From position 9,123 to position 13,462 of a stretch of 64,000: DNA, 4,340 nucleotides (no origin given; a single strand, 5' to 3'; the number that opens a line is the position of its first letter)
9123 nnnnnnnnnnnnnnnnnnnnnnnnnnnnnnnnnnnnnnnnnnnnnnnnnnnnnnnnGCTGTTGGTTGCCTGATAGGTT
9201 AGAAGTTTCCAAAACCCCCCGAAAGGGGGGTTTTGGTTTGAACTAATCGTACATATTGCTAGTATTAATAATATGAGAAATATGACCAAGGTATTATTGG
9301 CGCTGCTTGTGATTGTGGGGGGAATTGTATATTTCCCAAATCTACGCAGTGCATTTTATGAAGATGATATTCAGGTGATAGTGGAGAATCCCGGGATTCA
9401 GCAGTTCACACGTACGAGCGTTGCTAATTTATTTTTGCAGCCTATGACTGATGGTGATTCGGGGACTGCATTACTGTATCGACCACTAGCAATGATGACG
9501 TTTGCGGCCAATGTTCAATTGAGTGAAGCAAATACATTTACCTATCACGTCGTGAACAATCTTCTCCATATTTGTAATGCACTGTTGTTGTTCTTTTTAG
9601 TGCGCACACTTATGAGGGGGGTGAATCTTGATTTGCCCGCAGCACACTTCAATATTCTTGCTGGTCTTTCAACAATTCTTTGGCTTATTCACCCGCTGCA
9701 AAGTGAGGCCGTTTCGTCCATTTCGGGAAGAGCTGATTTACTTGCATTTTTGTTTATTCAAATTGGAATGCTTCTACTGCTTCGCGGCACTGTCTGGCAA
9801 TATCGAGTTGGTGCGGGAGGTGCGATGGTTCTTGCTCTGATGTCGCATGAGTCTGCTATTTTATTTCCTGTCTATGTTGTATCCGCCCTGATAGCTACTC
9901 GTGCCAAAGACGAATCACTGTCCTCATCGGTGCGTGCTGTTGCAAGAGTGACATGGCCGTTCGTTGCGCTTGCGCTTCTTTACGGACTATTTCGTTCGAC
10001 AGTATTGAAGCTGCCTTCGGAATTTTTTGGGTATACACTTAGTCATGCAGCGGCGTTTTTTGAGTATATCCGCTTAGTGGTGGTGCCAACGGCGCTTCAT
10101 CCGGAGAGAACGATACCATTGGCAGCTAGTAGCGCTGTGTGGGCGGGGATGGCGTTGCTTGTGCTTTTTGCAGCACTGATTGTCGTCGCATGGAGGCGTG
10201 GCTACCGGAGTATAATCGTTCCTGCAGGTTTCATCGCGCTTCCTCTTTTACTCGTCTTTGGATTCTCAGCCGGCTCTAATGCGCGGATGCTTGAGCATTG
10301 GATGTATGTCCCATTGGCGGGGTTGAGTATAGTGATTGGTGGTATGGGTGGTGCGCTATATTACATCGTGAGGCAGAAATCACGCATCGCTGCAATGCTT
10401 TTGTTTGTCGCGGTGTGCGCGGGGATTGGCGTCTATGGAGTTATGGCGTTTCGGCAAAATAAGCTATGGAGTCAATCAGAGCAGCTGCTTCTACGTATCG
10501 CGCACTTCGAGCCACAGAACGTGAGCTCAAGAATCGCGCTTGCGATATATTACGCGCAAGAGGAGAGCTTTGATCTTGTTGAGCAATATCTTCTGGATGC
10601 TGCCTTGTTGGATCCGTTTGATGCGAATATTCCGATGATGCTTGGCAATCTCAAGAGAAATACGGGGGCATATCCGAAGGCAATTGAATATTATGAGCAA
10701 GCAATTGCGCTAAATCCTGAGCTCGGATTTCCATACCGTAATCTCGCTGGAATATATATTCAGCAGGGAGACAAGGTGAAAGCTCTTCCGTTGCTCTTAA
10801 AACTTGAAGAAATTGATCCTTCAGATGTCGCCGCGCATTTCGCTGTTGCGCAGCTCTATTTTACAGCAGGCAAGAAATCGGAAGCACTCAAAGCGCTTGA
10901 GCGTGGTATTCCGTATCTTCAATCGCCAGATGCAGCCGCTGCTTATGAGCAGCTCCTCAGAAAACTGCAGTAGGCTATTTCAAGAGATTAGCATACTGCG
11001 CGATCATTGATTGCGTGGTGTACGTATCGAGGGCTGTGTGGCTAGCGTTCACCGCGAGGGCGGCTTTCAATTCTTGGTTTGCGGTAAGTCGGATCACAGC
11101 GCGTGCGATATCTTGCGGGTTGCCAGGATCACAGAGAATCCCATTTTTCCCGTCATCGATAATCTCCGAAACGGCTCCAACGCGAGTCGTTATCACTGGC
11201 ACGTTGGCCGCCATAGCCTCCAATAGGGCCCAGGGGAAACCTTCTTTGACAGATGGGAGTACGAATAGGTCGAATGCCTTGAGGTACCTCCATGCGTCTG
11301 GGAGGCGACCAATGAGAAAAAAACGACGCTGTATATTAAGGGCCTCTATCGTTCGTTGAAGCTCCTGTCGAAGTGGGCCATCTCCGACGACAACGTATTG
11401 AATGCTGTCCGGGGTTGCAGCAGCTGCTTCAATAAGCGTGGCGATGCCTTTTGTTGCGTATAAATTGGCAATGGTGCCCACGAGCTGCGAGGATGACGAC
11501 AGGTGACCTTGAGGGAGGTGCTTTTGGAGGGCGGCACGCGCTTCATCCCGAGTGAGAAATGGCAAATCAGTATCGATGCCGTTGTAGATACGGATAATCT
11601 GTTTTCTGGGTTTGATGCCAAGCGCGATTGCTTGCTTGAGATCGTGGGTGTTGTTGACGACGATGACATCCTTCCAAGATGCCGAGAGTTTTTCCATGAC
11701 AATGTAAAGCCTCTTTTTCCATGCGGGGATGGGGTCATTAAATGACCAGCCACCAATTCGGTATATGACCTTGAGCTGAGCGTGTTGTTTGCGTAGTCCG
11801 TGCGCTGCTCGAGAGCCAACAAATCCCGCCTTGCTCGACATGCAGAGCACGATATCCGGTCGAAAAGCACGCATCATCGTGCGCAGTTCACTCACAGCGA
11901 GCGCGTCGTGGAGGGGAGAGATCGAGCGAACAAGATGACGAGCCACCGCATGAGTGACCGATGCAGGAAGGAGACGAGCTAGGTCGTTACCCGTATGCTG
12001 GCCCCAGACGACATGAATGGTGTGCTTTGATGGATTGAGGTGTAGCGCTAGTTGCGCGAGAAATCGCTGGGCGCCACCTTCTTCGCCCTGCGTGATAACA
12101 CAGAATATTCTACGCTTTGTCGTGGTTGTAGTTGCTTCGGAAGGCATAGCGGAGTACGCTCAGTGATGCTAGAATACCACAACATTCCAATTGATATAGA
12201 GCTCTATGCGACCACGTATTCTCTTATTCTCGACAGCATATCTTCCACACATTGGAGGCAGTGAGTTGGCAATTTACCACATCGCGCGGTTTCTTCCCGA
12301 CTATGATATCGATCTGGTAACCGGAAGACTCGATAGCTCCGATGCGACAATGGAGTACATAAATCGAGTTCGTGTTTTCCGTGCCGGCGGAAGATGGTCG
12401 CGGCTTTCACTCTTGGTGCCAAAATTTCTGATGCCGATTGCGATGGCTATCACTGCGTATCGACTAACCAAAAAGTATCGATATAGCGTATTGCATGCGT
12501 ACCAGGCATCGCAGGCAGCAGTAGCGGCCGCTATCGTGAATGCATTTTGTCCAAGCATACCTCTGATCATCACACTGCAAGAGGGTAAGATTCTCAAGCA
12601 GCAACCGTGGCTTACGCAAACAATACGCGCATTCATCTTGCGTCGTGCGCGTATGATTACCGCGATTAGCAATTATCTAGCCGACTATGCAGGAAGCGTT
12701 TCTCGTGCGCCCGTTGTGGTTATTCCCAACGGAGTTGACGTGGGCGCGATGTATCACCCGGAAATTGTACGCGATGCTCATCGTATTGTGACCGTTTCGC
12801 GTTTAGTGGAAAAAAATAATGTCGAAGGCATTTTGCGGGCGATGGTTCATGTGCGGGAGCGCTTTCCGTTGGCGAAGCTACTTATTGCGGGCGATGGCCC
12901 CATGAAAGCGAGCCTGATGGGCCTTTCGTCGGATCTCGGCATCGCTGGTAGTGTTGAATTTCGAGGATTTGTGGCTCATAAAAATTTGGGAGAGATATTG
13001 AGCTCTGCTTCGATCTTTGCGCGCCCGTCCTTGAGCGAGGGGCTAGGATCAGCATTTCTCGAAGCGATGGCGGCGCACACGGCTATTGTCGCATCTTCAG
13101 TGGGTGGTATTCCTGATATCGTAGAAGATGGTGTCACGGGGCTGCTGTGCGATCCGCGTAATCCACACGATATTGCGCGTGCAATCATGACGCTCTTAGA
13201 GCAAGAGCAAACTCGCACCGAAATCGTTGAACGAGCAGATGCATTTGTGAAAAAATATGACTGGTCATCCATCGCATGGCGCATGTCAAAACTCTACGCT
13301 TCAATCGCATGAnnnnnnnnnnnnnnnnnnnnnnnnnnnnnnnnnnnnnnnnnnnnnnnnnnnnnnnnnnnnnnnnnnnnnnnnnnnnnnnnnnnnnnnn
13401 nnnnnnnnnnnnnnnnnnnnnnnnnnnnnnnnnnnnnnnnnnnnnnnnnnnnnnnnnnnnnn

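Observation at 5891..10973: S/T-rich giant surface protein immediately followed by a TMTC/PMT-like GT-C O-glycosyltransferase with TPR repeats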

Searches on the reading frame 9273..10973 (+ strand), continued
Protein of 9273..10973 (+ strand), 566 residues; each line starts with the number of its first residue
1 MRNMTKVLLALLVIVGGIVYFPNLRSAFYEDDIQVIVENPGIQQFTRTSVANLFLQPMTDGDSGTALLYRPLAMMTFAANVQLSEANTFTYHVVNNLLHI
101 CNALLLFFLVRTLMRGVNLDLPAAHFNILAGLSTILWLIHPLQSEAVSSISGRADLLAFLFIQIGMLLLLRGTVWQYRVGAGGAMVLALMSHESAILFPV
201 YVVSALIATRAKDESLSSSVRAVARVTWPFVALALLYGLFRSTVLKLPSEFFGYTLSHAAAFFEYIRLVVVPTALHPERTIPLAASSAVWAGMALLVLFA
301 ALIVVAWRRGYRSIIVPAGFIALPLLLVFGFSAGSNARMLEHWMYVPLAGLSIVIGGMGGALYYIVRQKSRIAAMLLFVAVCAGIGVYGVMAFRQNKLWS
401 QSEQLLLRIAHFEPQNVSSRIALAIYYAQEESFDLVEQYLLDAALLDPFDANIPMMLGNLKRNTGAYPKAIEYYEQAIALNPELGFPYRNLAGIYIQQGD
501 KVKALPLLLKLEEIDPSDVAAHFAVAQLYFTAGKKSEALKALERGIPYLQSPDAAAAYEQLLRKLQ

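Call 55: find_related_loci(query=A5, collection=metagenome_contigs, flank=10000)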
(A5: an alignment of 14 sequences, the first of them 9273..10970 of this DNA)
Query A5 (566 aa) in metagenome_contigs; peptide patterns used: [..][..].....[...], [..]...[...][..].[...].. (x = any residue, [..] = any of these).
600 stretches matched a pattern (row limit reached: there are more); 204 encode a relative of the query (tblastn E <= 1e-3); the best 80 are kept; 80 distinct loci.
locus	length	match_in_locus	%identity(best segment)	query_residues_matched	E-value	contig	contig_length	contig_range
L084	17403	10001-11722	32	23-561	6e-80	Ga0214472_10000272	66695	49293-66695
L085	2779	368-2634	30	1-546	5e-72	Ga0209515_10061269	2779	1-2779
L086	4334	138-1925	29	1-566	4e-70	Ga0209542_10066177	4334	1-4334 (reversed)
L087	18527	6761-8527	29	9-566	5e-69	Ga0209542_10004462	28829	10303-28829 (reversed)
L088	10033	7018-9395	29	1-566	2e-68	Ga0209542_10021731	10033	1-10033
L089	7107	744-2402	30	7-546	4e-68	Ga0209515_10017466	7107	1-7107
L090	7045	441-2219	29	11-566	1e-67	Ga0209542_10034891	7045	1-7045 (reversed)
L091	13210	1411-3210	28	1-566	1e-65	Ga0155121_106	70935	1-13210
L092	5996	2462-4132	30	2-553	3e-65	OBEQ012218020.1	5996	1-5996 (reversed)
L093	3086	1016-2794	29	11-566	3e-65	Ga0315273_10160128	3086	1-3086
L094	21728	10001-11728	28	9-565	2e-63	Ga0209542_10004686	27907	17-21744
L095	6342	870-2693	28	9-566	6e-63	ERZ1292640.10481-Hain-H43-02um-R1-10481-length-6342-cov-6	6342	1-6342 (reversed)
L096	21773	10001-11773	26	9-566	5e-63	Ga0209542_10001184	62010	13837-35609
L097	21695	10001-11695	28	1-551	4e-63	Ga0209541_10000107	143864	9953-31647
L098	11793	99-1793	28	1-551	4e-63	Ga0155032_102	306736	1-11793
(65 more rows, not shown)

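Call 62: search_protein_families(library=ncbifam, proteins=[window:9273-10973:+], max_evalue=0.01)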
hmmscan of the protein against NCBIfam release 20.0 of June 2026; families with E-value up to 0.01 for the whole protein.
window:9273-10973:+ (566 aa): 16 families
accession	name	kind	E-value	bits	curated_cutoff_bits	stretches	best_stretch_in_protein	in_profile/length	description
NF040959.1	MamA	equivalog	3.4e-14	52.8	200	2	404-492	92-180/204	magnetosome protein MamA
TIGR02917.1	PEP_TPR_lipo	equivalog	4.6e-12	44.6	312.2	1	389-556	302-466/899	XrtA/PEP-CTERM system TPR-repeat protein PrsT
TIGR02521.1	type_IV_pilW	equivalog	3.7e-09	36.5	154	1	416-483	30-97/234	type IV pilus biogenesis/stability protein PilW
NF047558.1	TPR_END_plus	domain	5.5e-06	26.2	32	0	488-518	2-32/56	TPR end-of-group domain-containing protein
TIGR03939.1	PGA_TPR_OMP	equivalog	7.2e-05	21.2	366.65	1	392-483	95-186/800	poly-beta-1,6 N-acetyl-D-glucosamine export porin PgaA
TIGR02552.1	LcrH_SycD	equivalog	9.6e-05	22.1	104.8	0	445-506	46-107/136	SycD/LcrH family type III secretion system chaperone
NF002725.1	PRK02603.1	equivalog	0.00022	21.3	143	1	460-503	81-124/173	photosystem I assembly protein Ycf3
NF033762.1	social_mot_Tgl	equivalog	0.00025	20.5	225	1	430-541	117-226/252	social motility TPR repeat lipoprotein Tgl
NF052415.1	T3SS_chap_SctY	equivalog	0.00029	21.3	70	1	491-547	12-68/106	type III secretion apparatus assembly chaperone SctY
NF047371.1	FlcA_CTERM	equivalog_domain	0.00045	18.8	300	0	456-551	443-539/646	periplasmic flagellar collar protein FlcA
NF033920.0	C39_PA2778_fam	equivalog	0.00058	19.4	150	0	454-505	193-244/255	PA2778 family cysteine peptidase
TIGR00990.1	3a0801s09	subfamily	0.0014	17.4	757.25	1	411-545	427-568/615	mitochondrial import receptor subunit TOM70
NF033758.1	gliding_GltE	equivalog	0.002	17.2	225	1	451-563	86-196/411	adventurous gliding motility TPR repeat lipoprotein GltE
NF008757.0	PRK11788.1-5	equivalog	0.0021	17.3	363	1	393-547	151-310/388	lipopolysaccharide assembly protein LapB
TIGR00540.1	TPR_hemY_coli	hypoth_equivalog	0.0029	16.4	142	0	447-504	322-378/385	heme biosynthesis-associated TPR protein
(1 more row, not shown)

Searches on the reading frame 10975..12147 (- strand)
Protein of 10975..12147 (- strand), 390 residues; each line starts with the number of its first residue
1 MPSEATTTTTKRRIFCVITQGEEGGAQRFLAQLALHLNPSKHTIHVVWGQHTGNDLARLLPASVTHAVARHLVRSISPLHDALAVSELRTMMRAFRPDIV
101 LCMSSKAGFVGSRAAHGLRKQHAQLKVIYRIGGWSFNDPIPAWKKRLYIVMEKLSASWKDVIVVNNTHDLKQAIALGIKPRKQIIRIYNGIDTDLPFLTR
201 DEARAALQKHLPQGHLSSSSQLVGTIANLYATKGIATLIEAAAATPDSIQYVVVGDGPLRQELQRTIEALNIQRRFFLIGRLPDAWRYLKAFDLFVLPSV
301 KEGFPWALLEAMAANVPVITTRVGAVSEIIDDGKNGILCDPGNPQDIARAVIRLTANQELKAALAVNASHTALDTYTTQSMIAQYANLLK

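Call 5: search_protein_families(library=pfam, proteins=[window:10975-12147:-], max_evalue=0.01)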
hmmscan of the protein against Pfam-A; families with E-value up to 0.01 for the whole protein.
window:10975-12147:- (390 aa): 8 families
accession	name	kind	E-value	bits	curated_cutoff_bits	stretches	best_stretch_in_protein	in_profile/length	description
PF00534.26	Glycos_transf_1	-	1.4e-38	132.6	26.4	1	218-368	13-169/172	Glycosyl transferases group 1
PF13692.12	Glyco_trans_1_4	-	1.2e-35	123.3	27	1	222-357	3-142/142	Glycosyl transferases group 1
PF13579.12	Glyco_trans_4_4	-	6.7e-16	59.5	29.7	1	24-189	1-157/158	Glycosyl transferase 4-like domain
PF13439.12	Glyco_transf_4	-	3.4e-14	53.7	28.5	1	24-194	2-169/170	Glycosyltransferase Family 4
PF13524.12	Glyco_trans_1_2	-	9.1e-06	26.1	25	1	301-385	60-142/144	Glycosyl transferase-like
PF20706.3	GT4-conflict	-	7.9e-05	22.2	26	1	289-331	279-321/385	Family 4 Glycosyltransferase in conflict systems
PF05114.20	MbnB_TglH_ChrH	-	0.008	15.9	25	0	30-84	74-128/263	RiPP precursor modification enzyme MbnB/TglH/ChrH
PF13477.12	Glyco_trans_4_2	-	0.0095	16.5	23.4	0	29-122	12-100/139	Glycosyl transferase 4-like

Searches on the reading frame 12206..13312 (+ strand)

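Call 5: search_protein_families(library=pfam, proteins=[window:12206-13312:+], max_evalue=0.01)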
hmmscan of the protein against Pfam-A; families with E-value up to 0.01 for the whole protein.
window:12206-13312:+ (368 aa): 7 families
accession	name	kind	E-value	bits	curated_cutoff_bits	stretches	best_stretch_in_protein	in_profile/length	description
PF00534.26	Glycos_transf_1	-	4e-39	134.3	26.4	1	191-344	15-169/172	Glycosyl transferases group 1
PF13692.12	Glyco_trans_1_4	-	2.2e-34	119.2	27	1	192-332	2-141/142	Glycosyl transferases group 1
PF13439.12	Glyco_transf_4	-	2.2e-13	51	28.5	1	16-179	1-168/170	Glycosyltransferase Family 4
PF13579.12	Glyco_trans_4_4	-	2.6e-11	44.5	29.7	1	22-176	6-158/158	Glycosyl transferase 4-like domain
PF13524.12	Glyco_trans_1_2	-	1.2e-05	25.8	25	1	243-352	27-134/144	Glycosyl transferase-like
PF20706.3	GT4-conflict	-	0.00023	20.7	26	1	145-313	144-327/385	Family 4 Glycosyltransferase in conflict systems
PF13477.12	Glyco_trans_4_2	-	0.0026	18.4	23.4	1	24-154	14-138/139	Glycosyl transferase 4-like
